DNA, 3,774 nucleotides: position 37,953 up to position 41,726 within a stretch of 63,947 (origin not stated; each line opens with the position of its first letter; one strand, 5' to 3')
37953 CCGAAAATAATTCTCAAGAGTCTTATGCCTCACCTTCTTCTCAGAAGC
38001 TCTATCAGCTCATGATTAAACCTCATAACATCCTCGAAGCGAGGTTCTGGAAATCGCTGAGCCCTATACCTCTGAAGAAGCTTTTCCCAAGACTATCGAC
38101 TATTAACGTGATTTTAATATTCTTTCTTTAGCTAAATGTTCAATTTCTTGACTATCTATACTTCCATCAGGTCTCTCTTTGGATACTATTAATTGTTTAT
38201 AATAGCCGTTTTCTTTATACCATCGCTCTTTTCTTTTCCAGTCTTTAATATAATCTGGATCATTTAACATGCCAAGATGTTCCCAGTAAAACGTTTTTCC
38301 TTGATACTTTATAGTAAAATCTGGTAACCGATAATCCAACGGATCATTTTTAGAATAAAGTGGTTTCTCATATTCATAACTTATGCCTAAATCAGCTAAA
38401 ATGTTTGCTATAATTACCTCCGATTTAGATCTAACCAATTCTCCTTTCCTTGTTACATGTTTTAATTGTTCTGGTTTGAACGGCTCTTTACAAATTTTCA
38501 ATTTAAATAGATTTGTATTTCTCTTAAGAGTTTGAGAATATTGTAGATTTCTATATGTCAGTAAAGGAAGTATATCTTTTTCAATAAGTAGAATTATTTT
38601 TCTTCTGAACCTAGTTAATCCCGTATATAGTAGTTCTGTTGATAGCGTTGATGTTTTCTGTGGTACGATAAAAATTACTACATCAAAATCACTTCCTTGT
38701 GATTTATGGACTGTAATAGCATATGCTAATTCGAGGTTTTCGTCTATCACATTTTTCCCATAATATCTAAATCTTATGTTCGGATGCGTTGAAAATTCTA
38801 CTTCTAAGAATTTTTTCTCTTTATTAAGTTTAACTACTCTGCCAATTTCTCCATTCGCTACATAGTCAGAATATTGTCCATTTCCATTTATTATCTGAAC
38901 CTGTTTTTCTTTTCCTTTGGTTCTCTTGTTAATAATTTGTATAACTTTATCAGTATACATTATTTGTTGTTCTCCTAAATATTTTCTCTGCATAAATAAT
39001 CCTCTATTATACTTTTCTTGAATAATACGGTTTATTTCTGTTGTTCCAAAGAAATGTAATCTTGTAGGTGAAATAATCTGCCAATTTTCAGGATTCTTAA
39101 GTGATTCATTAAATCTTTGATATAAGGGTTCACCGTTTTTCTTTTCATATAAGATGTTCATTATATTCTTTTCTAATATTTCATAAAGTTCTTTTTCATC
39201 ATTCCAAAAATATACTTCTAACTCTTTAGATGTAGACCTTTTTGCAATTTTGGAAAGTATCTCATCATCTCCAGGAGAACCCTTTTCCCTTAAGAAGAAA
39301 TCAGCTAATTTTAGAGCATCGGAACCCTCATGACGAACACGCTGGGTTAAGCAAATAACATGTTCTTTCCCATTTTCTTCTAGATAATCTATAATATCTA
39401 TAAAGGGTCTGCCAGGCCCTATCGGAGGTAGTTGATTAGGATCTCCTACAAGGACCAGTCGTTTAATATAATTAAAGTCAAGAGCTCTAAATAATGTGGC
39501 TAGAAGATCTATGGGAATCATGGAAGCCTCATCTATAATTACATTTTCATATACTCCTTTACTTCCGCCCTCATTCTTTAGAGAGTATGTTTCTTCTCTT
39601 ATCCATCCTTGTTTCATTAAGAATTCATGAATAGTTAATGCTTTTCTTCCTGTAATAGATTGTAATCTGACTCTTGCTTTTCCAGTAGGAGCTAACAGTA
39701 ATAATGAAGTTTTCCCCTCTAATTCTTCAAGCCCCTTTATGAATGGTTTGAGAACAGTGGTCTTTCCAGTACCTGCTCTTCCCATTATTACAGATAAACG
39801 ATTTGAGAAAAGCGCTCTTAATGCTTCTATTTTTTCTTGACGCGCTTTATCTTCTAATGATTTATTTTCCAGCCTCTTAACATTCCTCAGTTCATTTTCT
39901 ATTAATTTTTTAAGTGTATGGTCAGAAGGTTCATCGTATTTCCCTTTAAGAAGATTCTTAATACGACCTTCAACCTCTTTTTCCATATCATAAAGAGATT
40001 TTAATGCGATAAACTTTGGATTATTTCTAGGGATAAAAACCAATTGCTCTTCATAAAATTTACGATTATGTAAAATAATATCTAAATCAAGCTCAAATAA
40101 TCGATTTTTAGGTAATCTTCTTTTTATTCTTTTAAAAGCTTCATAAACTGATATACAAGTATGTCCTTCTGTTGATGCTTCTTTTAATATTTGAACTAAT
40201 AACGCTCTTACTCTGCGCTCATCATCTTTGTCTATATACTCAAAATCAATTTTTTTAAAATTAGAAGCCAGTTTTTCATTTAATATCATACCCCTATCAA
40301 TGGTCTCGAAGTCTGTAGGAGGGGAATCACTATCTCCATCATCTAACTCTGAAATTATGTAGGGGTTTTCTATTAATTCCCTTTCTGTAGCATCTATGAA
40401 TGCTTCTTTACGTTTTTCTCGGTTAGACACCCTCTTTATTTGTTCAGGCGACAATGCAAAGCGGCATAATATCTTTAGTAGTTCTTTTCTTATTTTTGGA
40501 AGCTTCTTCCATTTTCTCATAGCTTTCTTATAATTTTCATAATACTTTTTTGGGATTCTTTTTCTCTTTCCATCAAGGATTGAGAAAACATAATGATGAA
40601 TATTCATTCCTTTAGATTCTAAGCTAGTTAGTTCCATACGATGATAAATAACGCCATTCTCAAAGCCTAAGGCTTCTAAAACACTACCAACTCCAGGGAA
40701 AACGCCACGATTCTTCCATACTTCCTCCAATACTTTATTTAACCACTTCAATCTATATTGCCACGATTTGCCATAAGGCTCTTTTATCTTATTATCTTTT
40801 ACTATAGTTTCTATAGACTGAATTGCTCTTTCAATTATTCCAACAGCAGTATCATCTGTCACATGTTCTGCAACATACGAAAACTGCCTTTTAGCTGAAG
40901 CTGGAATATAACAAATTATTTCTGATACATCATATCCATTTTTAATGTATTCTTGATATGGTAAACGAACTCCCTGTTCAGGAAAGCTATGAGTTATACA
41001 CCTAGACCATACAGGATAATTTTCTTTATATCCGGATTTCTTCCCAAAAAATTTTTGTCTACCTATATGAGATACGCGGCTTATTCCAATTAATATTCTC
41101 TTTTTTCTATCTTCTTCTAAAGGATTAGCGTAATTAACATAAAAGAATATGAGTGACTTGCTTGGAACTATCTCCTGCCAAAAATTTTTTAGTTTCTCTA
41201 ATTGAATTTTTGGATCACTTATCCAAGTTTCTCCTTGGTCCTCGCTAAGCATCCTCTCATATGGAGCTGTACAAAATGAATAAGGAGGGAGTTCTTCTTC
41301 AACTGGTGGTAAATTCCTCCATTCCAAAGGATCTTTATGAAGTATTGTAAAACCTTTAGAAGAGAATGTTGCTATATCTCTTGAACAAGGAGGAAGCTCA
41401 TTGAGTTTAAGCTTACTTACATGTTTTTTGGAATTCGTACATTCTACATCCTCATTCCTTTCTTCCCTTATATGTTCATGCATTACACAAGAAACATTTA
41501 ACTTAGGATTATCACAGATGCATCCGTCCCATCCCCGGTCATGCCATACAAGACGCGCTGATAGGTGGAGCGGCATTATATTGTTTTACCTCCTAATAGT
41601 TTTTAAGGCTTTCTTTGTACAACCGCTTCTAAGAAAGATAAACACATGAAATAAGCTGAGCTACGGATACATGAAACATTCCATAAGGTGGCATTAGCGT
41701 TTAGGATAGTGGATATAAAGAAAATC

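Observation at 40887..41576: Unassigned Cys/His-rich N-terminal module of the giant helicase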

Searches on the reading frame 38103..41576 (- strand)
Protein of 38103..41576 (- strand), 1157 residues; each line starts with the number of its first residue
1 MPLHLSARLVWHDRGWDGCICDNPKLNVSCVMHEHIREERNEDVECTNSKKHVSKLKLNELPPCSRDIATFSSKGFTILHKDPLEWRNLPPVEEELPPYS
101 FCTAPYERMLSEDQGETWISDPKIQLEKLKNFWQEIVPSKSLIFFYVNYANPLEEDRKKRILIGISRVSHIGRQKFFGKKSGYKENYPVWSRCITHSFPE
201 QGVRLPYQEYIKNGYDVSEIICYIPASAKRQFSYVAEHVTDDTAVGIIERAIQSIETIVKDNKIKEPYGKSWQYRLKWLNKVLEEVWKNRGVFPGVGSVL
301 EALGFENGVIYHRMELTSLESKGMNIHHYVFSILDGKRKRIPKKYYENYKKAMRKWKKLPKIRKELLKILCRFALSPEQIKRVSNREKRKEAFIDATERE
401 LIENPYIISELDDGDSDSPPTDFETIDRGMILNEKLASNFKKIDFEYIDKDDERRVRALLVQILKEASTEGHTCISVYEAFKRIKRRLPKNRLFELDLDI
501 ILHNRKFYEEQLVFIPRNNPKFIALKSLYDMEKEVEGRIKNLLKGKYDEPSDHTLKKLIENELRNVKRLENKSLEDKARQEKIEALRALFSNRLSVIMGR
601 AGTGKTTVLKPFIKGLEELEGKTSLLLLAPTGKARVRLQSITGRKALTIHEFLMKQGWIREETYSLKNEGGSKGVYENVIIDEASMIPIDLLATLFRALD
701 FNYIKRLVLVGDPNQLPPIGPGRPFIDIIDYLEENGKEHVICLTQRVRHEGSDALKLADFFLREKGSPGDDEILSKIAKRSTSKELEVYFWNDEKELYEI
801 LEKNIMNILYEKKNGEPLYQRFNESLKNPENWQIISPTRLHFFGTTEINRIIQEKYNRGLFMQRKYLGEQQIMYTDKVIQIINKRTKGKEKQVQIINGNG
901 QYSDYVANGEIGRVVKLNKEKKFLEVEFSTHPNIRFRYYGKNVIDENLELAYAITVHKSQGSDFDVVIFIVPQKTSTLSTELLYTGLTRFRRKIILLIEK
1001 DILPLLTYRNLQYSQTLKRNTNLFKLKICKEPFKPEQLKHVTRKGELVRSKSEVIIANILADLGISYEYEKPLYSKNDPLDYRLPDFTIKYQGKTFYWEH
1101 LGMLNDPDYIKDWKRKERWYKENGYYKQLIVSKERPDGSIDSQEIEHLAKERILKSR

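Call 5: search_protein_families(library=pfam, proteins=[window:38103-41576:-], max_evalue=1)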
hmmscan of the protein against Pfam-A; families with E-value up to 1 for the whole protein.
window:38103-41576:- (1157 aa): 16 families
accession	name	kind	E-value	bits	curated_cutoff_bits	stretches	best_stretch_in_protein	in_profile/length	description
PF13245.12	AAA_19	-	6.6e-27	94.7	25.1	1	584-721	3-134/134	AAA domain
PF13604.12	AAA_30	-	4.6e-25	88.9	27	1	583-751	7-158/191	AAA domain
PF13538.12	UvrD_C_2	-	4.2e-12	46.2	27.4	1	950-996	1-51/52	UvrD-like helicase C-terminal domain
PF01443.25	Viral_helicase1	-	6.1e-11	43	21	2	917-996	164-226/228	Viral superfamily 1 RNA helicase core domain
PF13086.12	AAA_11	-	2.9e-09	37.5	27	2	676-719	214-253/257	AAA domain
PF18335.7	SH3_13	-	7.8e-07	29.2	41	1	848-928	1-65/65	ATP-dependent RecD-like DNA helicase SH3 domain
PF13401.12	AAA_22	-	3.6e-05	24.5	27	1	592-715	5-125/130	AAA domain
PF14490.11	HHH_RecD2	-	0.00032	21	27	1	440-474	63-92/92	ATP-dependent RecD2 DNA helicase HHH domain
PF03193.22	RsgA_GTPase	-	0.00093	19.5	30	1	559-614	72-128/174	RsgA GTPase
PF05970.20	PIF1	-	0.0014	18.7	25.9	1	596-720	26-156/223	PIF1-like helicase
PF05127.21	NAT10_TcmA_helicase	-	0.0087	16.4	22.7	1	596-698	1-112/176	RNA cytidine acetyltransferase NAT10/TcmA, helicase domain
PF13191.12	AAA_16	-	0.044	14.7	32.6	1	579-618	5-50/167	AAA ATPase domain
PF00005.33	ABC_tran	-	0.054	14.5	25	1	592-623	11-42/137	ABC transporter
PF00270.35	DEAD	-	0.099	12.8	26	1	584-631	6-54/167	DEAD/DEAH box helicase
PF25199.1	nSTAND_NTPase5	-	0.1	12.8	34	1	592-614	41-63/145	Novel STAND NTPase 5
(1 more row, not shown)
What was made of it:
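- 38565..40376 (-): RecD2-type SF1B helicase, aa 401-1004. It has an HHH_RecD2 stretch, Walker A (G599-K605), Walker B (D682-E683), an SH3 insert and UvrD_C_2. Pfam: AAA_19 6.6e-27, AAA_30 4.6e-25, UvrD_C_2 4.2e-12, SH3_13, HHH_RecD2 (call 5).
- On SF1B helicase: Pfam finds AAA_19, AAA_30 and UvrD_C_2 (call 5).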

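Call 6: search_protein_families(library=padloc, proteins=[window:38103-41576:-], max_evalue=1)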
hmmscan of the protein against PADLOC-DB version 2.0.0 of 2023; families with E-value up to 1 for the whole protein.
window:38103-41576:- (1157 aa): 17 families
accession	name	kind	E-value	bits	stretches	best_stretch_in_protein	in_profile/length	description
PDLC05065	PDC-S68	-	0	1084.8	1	4-1152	7-1218/1221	-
PDLC05066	PDC-S68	-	4e-284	943.9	1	1-1145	1-1196/1202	-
PDLC05064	PDC-S68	-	4e-197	655.5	1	3-1148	71-1247/1273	-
PDLC01734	typeIV_RecD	-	5.4e-63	211.4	1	395-1003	171-721/763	RecD_0_IVD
PDLC01148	RecD_like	-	7.9e-46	154.6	2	385-772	154-494/719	RecD/Tra ATPase fused to N-terminal HHH domain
PDLC04475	PDC-M16A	-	4.4e-21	73.1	2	578-723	15-187/721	-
PDLC04476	PDC-M16A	-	1.4e-19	68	3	594-687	27-128/691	-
PDLC04472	PDC-M16A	-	3e-15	53.6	2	583-687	228-344/930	-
PDLC04474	PDC-M16A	-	3e-12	43.8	3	580-656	221-297/917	-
PDLC03920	MkoA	-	1.2e-06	25.1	2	675-720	791-831/1112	-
PDLC01087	C3a187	-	4.3e-06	23.8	1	953-1000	500-545/559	NERD+UvrD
PDLC05067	PDC-S69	-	1.1e-05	23.2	1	1036-1125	177-260/289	-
PDLC03802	RTasHel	-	0.00026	18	1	895-1000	557-653/675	DRT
PDLC04242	PDC-M01A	-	0.00041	16.7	1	588-622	212-246/566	-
PDLC03921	MkoA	-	0.00053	15.7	2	675-719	1296-1335/1607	-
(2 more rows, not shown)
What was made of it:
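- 38103..41576 (-): Whole gene: a 1157-aa helicase-nuclease, a member of PADLOC candidate single-gene defence family PDC-S68. PADLOC model PDLC05065 scores 1084.8 bits over aa 4-1152, matching model positions 7-1218 of 1221 (call 6).
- On PADLOC PDC-S68: PDLC05066 scores 943.9 bits (call 6).
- Closest known: PADLOC phage-defence candidate PDC-S68. Same: The N-terminal 260 aa alone match them at about 1e-43 to 1e-65 (call 6).
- The protein gives a full-length PDC-S68 match (call 6).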

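Call 7: search_protein_families(library=ncbifam, proteins=[window:38103-41576:-], max_evalue=1)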
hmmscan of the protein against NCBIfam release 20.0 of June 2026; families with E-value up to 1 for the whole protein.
window:38103-41576:- (1157 aa): 13 families
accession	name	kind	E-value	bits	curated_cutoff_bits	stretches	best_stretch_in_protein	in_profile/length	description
TIGR01448.2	helicase_RecD2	equivalog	5.1e-83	279.4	500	1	448-1004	198-694/713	SF1B family DNA helicase RecD2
TIGR01447.1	recD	equivalog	2.2e-49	168.6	310.15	1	448-1012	24-588/597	exodeoxyribonuclease V subunit alpha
NF008127.0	PRK10875.1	equivalog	3.3e-26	92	671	2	895-1003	492-596/619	exodeoxyribonuclease V subunit alpha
TIGR02768.1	TraA_Ti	equivalog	8.3e-22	77.3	590.45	1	571-1002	351-719/751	Ti-type conjugative transfer relaxase TraA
NF010402.0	PRK13826.1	subfamily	1.7e-14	52.7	1317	2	567-732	377-524/1102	Dtr system oriT relaxase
NF010263.0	PRK13709.1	equivalog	1.2e-10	39.4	2212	1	591-725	984-1112/1752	conjugative transfer relaxase/helicase TraI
NF010464.0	PRK13889.1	subfamily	6.6e-08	30.9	1015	2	552-729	325-486/992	conjugal transfer relaxase TraA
TIGR02760.1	TraI_TIGR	equivalog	1e-07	29.8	929.85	1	591-777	1035-1209/1960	conjugative transfer relaxase/helicase TraI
NF011300.0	PRK14712.1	equivalog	0.0018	15.5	2486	1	591-725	851-979/1623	conjugative transfer relaxase/helicase TraI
NF040671.1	PLuB_AAA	exception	0.0091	13.4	999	0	676-719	963-1001/1256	PLuB system helicase-like protein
NF008931.0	PRK12288.1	equivalog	0.058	12.4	360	1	556-620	168-233/347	small ribosomal subunit biogenesis GTPase RsgA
TIGR03410.1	urea_trans_UrtE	equivalog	0.066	12.7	285.8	1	591-623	25-57/230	urea ABC transporter ATP-binding subunit UrtE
NF058533.1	antiphage_ProA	equivalog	0.092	10.1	1500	1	679-718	1307-1341/1903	anti-phage protein ProA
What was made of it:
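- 38565..40376 (-): TIGR01448 RecD2 scores 5.1e-83 but lies below its cutoff (call 7).
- On RecD2 (NCBIfam TIGR01448 equivalog): The score is 279.4 bits against a cutoff of 500 (call 7).
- Closest known: RecD2. Same: The helicase core with HHH and SH3 elements is homologous (5.1e-83 and 5.4e-63; calls 6, 7).
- The helicase core is closest to RecD2 (TIGR01448, 5.1e-83, call 7). The score of 279 bits is far below the RecD2 equivalog cutoff of 500 (call 7).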

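Call 41: search_protein_families(library=phrogs, proteins=[window:38103-41576:-], max_evalue=0.1)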
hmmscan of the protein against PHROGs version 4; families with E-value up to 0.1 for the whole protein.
window:38103-41576:- (1157 aa): 10 families
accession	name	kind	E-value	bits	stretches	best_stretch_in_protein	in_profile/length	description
phrog_4412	-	DNA, RNA and nucleotide metabolism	8.9e-73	246.8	1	339-1002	135-717/743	exonuclease V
phrog_325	-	DNA, RNA and nucleotide metabolism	4.1e-41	142.2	1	583-1002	476-872/986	Dda-like helicase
phrog_25411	-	unknown function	1.9e-08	34.4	2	676-721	354-394/627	-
phrog_1967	-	DNA, RNA and nucleotide metabolism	2.5e-05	24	1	563-626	138-201/776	DNA helicase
phrog_25471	-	unknown function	0.00025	22.1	1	585-693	14-138/162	-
phrog_9019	-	DNA, RNA and nucleotide metabolism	0.0051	17.8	1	1040-1090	50-100/160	Holliday junction resolvase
phrog_21138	-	unknown function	0.0066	18.1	1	1044-1112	11-77/198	-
phrog_170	-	other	0.026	14.9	0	564-608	63-106/323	PhoH-like phosphate starvation-inducible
phrog_26231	-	unknown function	0.038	15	0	364-408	24-68/106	-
phrog_29037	-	DNA, RNA and nucleotide metabolism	0.047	14.2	1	1030-1089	119-175/241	endonuclease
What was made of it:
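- On PD-(D/E)xK nuclease (T7 endonuclease I / Hjc-like): The PDB profile hit is only E about 0.2, and the PHROG resolvase hit is 1.4e-4 (call 41).
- Tried and rejected: Sequence searches of the domain against Pfam, NCBIfam and PHROGs found nothing (calls 5, 7, 41).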

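Call 54: find_encoding_contigs(protein=window:38103-41576:-, flank=10000, max_places=6)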
Protein window:38103-41576:- (1157 aa): 2 contigs read that carry it; 2 places shown.
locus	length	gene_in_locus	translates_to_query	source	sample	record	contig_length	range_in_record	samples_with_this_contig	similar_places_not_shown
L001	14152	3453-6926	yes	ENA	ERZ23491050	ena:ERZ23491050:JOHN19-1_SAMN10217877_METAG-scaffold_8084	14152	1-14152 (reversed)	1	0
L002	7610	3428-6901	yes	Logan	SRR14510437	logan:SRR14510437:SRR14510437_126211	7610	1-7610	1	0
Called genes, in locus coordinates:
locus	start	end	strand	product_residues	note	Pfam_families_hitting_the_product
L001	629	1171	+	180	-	PF02899:Phage_int_SAM_1 (faint), PF13102:Phage_int_SAM_5, PF13495:Phage_int_SAM_4, PF00589:Phage_integrase (weak)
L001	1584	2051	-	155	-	PF06094:GGACT, PF13772:AIG2_2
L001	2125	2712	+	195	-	-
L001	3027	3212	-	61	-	-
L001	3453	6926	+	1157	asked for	PF13086:AAA_11 (faint), PF13604:AAA_30, PF01443:Viral_helicase1 (faint), PF13245:AAA_19, PF18335:SH3_13 (weak), PF13538:UvrD_C_2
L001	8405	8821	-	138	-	-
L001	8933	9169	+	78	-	-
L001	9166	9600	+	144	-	-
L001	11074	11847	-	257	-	PF13439:Glyco_transf_4 (weak), PF00534:Glycos_transf_1, PF13692:Glyco_trans_1_4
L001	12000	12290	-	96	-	-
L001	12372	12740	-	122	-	-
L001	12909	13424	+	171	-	PF09565:RE_NgoFVII, PF13091:PLDc_2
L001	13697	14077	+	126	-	PF28530:DUF8426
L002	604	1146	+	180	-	PF02899:Phage_int_SAM_1 (faint), PF13102:Phage_int_SAM_5, PF13495:Phage_int_SAM_4, PF00589:Phage_integrase (weak)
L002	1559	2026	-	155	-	PF06094:GGACT, PF13772:AIG2_2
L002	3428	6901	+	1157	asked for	PF13086:AAA_11 (faint), PF13604:AAA_30, PF01443:Viral_helicase1 (faint), PF13245:AAA_19, PF18335:SH3_13 (weak), PF13538:UvrD_C_2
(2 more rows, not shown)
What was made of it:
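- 30950..44977 (.): Low-GC mobile island of about 14 kb that carries the gene, next to a tRNA gene. The same genes occur on a separate 14,152-bp metagenome scaffold (call 54).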

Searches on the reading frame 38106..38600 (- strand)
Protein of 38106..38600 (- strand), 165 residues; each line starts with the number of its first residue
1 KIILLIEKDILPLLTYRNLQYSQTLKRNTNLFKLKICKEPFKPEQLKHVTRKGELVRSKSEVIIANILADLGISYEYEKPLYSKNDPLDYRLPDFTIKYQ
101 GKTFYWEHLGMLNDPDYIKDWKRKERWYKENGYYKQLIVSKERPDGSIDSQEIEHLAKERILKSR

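Call 17: search_protein_families(library=pfam, proteins=[window:38106-38600:-], max_evalue=10)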
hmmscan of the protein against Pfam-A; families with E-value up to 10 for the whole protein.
window:38106-38600:- (165 aa): 2 families
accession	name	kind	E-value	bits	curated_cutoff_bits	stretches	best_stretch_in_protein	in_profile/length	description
PF23830.1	DUF7200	-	0.12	13.2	27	1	99-135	30-66/89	Domain of unknown function (DUF7200)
PF21997.1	DUF6928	-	0.16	12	27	1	50-91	113-154/202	Family of unknown function (DUF6928)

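Call 40: search_solved_structures(query=window:38106-38600:-, max_evalue=10, show_alignments=2)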
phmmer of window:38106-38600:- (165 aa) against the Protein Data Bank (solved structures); distinct sequences matched with E-value up to 10: 1.
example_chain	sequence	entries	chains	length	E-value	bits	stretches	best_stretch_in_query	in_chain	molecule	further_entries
7skp_A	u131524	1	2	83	1.7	11.9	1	80-108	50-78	De novo synthetic protein DIG14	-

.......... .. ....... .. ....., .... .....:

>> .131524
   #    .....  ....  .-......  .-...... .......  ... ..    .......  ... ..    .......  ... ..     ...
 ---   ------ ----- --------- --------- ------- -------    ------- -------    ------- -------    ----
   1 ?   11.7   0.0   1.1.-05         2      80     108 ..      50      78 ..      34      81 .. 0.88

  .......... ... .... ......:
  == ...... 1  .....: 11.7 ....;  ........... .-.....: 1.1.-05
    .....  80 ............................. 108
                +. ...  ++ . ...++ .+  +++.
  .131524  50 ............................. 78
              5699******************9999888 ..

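Call 41: search_protein_families(library=phrogs, proteins=[window:38106-38600:-], max_evalue=0.1)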
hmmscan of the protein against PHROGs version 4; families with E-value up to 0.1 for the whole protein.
window:38106-38600:- (165 aa): 5 families
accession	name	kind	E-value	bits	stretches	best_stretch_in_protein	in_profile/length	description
phrog_9019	-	DNA, RNA and nucleotide metabolism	0.00014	22.9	1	45-98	47-100/160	Holliday junction resolvase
phrog_21138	-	unknown function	0.00049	21.8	1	52-120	11-77/198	-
phrog_29037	-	DNA, RNA and nucleotide metabolism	0.0032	18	1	38-97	119-175/241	endonuclease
phrog_7140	-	DNA, RNA and nucleotide metabolism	0.0058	16.4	1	53-132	118-205/423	intron encoded nuclease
phrog_4538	-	unknown function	0.011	15.6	1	39-132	228-309/447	-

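Call 76: search_solved_structures(query=A5, max_evalue=10, show_alignments=3)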
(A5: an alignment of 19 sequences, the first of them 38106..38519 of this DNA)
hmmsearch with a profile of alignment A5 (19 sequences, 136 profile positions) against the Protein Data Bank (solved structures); distinct sequences matched with E-value up to 10: 3.
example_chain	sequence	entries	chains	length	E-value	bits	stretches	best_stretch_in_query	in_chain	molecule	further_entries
2pfj_A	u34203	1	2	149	0.19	14.6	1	29-70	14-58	Endodeoxyribonuclease 1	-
1m0d_A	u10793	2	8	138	0.22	14.4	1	30-70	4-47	Endodeoxyribonuclease I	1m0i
1fzr_A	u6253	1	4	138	0.23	14.3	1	30-70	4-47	ENDONUCLEASE I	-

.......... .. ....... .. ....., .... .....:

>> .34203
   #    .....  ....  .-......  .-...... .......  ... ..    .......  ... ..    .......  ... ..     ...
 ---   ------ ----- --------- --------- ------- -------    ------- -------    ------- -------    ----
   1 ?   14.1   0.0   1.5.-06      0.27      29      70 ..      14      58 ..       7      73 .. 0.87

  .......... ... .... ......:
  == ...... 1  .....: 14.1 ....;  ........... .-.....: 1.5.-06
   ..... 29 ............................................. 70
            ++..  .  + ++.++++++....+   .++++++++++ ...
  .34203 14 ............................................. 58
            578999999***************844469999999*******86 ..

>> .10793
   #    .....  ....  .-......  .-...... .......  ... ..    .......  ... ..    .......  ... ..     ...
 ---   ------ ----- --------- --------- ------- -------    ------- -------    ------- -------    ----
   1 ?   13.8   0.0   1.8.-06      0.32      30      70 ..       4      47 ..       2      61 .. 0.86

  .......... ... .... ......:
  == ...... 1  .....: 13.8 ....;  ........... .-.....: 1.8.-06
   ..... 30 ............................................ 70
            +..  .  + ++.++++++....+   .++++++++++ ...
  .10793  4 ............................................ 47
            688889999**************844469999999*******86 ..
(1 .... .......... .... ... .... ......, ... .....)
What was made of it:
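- The fused parts are DNA-handling modules (calls 5, 76). The nuclease has PHROG resolvase and T7 endonuclease I similarity (calls 41, 76).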

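Call 77: search_protein_families(library=pfam, alignment_id=A5, max_evalue=1)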
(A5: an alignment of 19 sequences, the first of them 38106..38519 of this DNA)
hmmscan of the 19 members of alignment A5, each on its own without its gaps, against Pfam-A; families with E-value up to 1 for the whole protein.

A. member 1, window:38106-38519:- (138 aa): 2 families
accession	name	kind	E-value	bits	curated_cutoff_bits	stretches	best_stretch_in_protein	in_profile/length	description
PF23830.1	DUF7200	-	0.097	13.6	27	1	72-108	30-66/89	Domain of unknown function (DUF7200)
PF21997.1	DUF6928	-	0.11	12.4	27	1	23-64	113-154/202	Family of unknown function (DUF6928)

B. families by the number of members that match (of 19 scanned): 9 families
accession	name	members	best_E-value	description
PF23830.1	DUF7200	2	0.097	Domain of unknown function (DUF7200)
PF25297.1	DUF7878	1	0.0025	Domain of unknown function (DUF7878)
PF04414.18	tRNA_deacylase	1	0.082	D-aminoacyl-tRNA deacylase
PF12583.14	TPPII_C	1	0.095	Tripeptidyl peptidase II, C-terminal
PF14811.11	TPD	1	0.1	Protein of unknown function TPD sequence-motif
PF21997.1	DUF6928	1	0.11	Family of unknown function (DUF6928)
PF24880.1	DUF7738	1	0.11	Domain of unknown function (DUF7738)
PF20133.4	HHL1-like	1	0.19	Protein HHL1-like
PF19058.5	DUF5754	1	0.19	Family of unknown function (DUF5754)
